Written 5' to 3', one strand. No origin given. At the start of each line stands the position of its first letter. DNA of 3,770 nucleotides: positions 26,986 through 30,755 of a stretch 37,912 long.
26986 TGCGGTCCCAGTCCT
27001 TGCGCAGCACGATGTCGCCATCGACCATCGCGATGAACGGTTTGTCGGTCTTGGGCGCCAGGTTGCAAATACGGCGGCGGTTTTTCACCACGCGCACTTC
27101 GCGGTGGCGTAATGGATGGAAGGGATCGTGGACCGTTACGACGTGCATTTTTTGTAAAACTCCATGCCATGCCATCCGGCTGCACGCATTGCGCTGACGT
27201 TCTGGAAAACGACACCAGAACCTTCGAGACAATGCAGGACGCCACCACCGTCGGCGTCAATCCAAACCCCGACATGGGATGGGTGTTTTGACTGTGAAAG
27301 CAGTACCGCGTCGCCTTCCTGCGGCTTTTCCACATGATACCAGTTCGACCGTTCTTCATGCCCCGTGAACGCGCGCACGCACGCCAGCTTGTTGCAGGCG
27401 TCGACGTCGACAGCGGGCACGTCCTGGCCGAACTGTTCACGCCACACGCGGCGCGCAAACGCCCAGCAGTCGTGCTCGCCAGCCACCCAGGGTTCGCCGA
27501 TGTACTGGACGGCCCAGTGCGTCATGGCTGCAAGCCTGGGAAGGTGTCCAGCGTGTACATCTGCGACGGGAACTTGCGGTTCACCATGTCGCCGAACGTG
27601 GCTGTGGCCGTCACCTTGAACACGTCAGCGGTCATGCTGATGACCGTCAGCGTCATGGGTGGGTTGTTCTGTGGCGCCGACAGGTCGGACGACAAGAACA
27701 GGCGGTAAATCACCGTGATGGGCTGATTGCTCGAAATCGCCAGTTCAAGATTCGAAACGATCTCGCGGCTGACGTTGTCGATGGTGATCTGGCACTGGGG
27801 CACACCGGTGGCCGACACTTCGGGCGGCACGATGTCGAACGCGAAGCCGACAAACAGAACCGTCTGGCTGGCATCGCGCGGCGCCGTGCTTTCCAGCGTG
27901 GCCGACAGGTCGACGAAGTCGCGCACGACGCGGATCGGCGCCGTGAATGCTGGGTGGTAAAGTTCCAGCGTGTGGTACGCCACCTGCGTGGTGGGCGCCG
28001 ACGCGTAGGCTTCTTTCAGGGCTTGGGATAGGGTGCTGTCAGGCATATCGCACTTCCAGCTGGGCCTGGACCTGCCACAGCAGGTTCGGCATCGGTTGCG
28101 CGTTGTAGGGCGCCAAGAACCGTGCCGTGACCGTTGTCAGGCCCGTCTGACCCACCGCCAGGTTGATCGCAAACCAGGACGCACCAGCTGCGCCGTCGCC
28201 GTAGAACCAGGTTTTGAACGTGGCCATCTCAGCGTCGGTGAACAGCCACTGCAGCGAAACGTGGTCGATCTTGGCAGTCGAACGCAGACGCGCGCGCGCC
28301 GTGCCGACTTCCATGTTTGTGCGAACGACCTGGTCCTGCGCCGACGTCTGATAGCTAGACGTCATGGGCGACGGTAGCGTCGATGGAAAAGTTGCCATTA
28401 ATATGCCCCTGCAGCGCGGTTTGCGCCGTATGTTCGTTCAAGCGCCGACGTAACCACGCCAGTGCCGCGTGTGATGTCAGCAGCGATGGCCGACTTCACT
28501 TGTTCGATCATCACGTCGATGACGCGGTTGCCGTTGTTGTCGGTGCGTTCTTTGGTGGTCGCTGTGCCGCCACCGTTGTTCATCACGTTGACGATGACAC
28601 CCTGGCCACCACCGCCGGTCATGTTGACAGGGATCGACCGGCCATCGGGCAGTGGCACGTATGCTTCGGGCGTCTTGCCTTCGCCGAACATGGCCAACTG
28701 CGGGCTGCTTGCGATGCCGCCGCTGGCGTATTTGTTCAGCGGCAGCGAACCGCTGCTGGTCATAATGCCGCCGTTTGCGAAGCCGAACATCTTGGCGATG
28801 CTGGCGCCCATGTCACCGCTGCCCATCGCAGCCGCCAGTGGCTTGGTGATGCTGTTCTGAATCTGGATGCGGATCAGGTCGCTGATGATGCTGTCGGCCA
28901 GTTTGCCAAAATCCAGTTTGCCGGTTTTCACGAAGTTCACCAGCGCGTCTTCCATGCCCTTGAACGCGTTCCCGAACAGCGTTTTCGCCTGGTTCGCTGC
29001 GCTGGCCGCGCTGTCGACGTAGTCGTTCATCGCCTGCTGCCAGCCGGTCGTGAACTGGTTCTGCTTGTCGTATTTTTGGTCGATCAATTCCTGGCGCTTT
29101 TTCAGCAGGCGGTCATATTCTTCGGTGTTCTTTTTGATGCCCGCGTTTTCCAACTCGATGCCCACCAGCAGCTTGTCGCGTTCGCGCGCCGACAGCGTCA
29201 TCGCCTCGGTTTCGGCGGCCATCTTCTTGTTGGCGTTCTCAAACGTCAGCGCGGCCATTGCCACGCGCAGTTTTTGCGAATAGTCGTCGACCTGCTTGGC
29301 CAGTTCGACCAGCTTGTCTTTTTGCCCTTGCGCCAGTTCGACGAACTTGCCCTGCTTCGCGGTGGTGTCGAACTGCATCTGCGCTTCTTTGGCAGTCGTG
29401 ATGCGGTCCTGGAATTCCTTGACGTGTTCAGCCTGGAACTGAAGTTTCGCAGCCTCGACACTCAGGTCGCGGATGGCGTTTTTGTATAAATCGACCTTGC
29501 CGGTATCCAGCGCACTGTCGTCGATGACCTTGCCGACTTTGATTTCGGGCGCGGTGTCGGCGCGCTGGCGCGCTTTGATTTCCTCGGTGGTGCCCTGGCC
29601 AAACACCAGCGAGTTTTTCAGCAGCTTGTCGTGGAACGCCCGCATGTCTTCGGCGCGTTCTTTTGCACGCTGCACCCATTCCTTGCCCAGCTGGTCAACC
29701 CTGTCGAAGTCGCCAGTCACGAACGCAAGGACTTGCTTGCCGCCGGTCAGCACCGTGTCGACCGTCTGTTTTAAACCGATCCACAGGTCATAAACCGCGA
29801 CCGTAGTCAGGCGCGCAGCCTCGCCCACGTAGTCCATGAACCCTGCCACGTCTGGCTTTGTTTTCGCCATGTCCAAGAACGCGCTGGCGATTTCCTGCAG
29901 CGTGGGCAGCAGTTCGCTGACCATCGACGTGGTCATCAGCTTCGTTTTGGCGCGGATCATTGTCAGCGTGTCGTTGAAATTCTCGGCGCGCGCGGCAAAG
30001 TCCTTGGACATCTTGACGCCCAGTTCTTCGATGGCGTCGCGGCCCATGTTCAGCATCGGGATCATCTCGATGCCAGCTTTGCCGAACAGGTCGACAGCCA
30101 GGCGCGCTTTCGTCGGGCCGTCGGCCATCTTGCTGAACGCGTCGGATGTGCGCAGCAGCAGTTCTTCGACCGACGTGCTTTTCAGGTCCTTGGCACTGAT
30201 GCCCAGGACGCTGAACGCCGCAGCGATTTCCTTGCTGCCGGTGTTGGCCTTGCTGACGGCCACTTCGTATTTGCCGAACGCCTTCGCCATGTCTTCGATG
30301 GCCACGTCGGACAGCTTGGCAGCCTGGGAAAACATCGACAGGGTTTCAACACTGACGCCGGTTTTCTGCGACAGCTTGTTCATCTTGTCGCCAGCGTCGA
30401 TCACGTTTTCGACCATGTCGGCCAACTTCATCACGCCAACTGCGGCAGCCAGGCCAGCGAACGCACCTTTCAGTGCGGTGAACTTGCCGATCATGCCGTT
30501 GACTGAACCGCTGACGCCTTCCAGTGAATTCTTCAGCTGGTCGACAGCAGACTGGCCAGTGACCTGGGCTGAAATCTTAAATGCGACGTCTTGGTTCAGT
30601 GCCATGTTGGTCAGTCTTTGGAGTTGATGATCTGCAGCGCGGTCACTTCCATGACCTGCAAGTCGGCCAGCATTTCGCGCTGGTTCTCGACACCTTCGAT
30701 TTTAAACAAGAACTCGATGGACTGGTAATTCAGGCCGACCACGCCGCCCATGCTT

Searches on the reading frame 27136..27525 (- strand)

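Call 58: search_protein_families(library=pfam, proteins=[window:27136-27525:-], max_evalue=0.001)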
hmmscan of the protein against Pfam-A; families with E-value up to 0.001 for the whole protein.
window:27136-27525:- (129 aa): 2 families
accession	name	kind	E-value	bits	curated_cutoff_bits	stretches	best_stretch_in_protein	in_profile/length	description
PF00877.26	NLPC_P60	-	7.4e-08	32.8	23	1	17-111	13-92/105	NlpC/P60 family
PF22262.2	DUF6950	-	4e-05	24.2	27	0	7-116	16-131/134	Domain of unknown function (DUF6950)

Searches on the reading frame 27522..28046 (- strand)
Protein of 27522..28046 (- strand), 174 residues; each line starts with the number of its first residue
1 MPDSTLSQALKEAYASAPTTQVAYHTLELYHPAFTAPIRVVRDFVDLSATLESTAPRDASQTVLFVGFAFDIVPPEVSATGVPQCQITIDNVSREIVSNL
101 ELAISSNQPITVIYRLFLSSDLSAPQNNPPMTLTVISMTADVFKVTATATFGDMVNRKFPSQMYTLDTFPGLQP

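Call 58: search_protein_families(library=pfam, proteins=[window:27522-28046:-], max_evalue=0.001)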
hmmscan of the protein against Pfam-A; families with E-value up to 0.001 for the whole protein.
window:27522-28046:- (174 aa): 1 family
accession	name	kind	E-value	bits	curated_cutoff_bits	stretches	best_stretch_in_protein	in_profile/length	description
PF08875.16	DUF1833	-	8.4e-34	116.7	21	1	9-164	1-150/150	Domain of unknown function (DUF1833)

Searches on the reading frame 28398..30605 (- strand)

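Call 58: search_protein_families(library=pfam, proteins=[window:28398-30605:-], max_evalue=0.001)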
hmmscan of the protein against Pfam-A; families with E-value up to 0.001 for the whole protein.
window:28398-30605:- (735 aa): 1 family
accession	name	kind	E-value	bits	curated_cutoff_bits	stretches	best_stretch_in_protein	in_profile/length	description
PF09718.15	Tape_meas_lam_C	-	1.1e-24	86.7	23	1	517-591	2-76/76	Lambda phage tail tape-measure protein (Tape_meas_lam_C)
